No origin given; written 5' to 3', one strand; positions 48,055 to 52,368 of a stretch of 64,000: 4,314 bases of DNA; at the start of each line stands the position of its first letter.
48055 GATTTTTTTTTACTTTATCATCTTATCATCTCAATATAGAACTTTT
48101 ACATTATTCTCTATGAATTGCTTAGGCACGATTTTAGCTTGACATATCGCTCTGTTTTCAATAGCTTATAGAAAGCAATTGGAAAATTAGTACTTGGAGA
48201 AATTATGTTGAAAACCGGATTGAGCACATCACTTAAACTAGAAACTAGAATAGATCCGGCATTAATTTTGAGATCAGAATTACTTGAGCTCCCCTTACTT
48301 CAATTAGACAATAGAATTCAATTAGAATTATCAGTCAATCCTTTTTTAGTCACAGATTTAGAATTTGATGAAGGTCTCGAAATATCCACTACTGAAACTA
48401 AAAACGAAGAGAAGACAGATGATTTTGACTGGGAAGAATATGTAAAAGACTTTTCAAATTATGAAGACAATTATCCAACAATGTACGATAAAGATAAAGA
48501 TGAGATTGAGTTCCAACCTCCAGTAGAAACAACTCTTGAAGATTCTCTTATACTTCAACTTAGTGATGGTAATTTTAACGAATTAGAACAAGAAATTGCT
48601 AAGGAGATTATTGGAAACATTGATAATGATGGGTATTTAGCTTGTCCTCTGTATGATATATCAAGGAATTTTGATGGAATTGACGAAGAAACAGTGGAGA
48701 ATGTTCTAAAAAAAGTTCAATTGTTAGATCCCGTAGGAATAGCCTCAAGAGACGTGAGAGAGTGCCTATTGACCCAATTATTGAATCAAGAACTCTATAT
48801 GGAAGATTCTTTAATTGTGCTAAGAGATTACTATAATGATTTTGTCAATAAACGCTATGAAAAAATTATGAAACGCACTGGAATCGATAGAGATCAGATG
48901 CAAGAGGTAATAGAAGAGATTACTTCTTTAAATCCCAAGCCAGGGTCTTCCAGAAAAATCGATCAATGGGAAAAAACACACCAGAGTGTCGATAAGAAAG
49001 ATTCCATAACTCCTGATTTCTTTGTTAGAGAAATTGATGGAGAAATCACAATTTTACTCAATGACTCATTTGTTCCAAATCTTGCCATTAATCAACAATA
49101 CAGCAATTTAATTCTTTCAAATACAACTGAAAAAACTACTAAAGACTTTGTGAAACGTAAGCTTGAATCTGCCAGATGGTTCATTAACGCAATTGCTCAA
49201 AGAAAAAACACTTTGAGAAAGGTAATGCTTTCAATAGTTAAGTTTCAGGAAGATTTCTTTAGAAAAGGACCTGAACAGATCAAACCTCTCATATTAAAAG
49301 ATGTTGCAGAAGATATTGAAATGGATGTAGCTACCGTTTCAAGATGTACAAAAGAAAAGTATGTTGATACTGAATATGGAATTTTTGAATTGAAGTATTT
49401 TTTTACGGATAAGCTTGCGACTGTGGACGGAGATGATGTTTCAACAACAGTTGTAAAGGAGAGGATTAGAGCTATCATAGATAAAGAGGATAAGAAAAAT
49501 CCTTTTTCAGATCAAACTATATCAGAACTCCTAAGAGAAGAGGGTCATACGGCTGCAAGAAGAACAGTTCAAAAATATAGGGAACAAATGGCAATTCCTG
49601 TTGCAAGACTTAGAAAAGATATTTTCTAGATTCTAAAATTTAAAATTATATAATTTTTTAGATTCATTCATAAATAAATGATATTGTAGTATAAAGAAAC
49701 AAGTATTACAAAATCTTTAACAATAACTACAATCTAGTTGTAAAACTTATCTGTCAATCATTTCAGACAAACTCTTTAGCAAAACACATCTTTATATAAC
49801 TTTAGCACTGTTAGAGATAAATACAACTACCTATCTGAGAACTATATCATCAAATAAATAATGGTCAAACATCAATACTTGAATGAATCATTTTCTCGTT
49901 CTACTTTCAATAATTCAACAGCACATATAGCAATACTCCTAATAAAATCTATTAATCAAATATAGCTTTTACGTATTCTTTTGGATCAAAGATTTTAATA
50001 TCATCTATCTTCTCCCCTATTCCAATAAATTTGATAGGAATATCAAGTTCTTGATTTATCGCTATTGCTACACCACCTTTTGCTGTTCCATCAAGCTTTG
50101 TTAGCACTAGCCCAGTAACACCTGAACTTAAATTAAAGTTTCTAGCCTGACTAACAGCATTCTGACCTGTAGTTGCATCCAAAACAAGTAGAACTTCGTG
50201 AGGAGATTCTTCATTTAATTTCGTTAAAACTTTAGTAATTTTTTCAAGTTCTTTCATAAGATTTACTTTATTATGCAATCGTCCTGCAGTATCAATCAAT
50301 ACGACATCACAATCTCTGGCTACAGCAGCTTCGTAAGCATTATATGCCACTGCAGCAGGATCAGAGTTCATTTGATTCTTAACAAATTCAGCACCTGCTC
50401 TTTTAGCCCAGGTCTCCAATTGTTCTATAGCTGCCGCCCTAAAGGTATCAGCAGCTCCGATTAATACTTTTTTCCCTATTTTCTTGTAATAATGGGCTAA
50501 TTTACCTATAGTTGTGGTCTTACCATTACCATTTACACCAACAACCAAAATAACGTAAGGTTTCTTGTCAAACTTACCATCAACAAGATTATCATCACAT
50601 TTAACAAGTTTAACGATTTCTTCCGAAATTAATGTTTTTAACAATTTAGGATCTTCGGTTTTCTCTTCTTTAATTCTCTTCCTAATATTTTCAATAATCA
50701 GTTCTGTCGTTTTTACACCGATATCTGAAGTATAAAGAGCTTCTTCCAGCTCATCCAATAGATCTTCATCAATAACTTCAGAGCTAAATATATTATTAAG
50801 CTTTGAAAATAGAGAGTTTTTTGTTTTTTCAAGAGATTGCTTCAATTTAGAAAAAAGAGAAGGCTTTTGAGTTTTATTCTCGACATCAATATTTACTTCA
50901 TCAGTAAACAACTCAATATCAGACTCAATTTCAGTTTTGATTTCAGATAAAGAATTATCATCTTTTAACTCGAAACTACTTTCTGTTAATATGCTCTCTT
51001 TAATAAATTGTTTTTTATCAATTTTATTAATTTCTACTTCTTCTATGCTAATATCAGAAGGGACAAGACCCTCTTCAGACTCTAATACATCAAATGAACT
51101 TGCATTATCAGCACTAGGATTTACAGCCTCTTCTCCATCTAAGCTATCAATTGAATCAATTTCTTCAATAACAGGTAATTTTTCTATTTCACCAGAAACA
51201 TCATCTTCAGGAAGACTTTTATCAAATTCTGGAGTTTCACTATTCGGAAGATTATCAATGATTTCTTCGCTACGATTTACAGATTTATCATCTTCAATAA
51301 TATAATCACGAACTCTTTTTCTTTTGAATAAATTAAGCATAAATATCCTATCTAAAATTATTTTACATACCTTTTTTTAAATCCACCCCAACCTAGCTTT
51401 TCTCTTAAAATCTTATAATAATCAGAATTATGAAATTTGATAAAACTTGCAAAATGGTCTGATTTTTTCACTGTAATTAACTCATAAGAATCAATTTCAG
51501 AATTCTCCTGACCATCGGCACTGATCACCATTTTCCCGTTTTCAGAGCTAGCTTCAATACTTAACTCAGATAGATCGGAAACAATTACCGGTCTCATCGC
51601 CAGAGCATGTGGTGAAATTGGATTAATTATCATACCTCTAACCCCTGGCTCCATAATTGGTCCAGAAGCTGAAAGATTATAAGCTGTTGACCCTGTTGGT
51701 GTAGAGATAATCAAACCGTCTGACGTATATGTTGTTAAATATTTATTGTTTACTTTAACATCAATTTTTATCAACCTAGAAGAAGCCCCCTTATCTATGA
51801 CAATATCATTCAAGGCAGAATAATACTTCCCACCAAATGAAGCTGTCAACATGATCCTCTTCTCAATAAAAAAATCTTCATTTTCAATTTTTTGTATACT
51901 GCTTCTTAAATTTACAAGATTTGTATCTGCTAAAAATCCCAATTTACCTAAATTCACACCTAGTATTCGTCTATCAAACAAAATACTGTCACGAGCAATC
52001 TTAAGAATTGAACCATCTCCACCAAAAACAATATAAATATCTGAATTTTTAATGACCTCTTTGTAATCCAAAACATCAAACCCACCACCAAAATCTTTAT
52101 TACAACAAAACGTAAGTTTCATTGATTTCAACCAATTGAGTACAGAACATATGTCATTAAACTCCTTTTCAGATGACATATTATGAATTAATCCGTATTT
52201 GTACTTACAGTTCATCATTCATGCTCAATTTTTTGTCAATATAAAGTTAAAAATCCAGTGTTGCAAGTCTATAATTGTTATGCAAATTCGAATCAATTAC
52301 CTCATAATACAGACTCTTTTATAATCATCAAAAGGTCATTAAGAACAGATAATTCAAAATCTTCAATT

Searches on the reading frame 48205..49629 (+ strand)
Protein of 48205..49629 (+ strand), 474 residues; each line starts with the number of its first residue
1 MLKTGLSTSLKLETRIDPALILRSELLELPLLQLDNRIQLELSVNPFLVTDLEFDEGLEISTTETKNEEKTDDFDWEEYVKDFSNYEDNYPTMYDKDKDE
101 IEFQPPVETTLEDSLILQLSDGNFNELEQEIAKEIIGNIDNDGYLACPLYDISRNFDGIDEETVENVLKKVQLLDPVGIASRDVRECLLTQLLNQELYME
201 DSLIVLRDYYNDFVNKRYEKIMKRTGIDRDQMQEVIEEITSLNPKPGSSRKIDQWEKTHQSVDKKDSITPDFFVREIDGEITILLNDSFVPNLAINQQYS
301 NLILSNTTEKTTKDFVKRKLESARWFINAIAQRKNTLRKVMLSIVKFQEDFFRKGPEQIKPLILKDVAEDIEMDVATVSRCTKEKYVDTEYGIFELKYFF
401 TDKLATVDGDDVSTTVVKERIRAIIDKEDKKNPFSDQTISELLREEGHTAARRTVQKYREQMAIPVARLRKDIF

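Call 27: search_protein_families(library=pfam, proteins=[window:48205-49629:+])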
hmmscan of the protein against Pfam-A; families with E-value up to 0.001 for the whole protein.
window:48205-49629:+ (474 aa): 3 families
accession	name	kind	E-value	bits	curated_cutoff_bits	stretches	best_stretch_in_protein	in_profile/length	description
PF04552.19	Sigma54_DBD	-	1.5e-55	187.7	22.8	1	314-471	2-159/160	Sigma-54, DNA binding domain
PF04963.19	Sigma54_CBD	-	3.1e-49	167.7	22.9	1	108-299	9-185/185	Sigma-54 factor, core binding domain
PF00309.25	Sigma54_AID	-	0.00014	22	23.8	1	6-48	2-44/46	Sigma-54 factor, Activator interacting domain (AID)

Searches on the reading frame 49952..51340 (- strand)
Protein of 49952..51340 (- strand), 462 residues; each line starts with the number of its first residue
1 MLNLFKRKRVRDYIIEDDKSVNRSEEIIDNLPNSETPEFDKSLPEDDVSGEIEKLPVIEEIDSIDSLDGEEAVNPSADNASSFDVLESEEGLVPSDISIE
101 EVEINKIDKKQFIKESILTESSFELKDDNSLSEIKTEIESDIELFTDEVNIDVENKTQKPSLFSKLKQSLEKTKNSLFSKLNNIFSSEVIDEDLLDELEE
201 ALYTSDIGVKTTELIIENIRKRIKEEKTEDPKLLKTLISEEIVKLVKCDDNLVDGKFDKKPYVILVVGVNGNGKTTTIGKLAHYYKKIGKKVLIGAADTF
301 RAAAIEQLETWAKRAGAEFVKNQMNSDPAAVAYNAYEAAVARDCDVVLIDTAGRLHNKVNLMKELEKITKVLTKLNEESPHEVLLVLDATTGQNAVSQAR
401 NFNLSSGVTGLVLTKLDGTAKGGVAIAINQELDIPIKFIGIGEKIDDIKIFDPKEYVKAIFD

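Call 27: search_protein_families(library=pfam, proteins=[window:49952-51340:-])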
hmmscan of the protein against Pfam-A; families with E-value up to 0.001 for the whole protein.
window:49952-51340:- (462 aa): 5 families
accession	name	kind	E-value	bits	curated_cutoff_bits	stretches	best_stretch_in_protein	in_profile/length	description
PF00448.28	SRP54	-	1.2e-79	267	22.7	1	261-461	1-195/196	SRP54-type protein, GTPase domain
PF02881.24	SRP54_N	-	2.2e-15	57.1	22.4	1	177-242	1-75/75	SRP54-type protein, helical bundle domain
PF13604.12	AAA_30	-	9.8e-06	25.9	27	1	262-358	19-103/191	AAA domain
PF13245.12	AAA_19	-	0.00012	22.8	25.1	1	262-370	12-119/134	AAA domain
PF13191.12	AAA_16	-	0.0002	22.3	32.6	1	252-390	15-141/167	AAA ATPase domain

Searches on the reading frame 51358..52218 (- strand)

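Call 6: search_protein_families(library=pfam, proteins=[window:51358-52218:-])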
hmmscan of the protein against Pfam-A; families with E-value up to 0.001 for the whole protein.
window:51358-52218:- (286 aa): 2 families
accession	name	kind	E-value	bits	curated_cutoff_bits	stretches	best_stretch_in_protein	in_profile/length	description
PF20143.4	NAD_kinase_C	-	1.8e-32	112.1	23.7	1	136-261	1-125/126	ATP-NAD kinase C-terminal domain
PF01513.26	NAD_kinase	-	2.1e-08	35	25.5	1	56-115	70-129/130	ATP-NAD kinase N-terminal domain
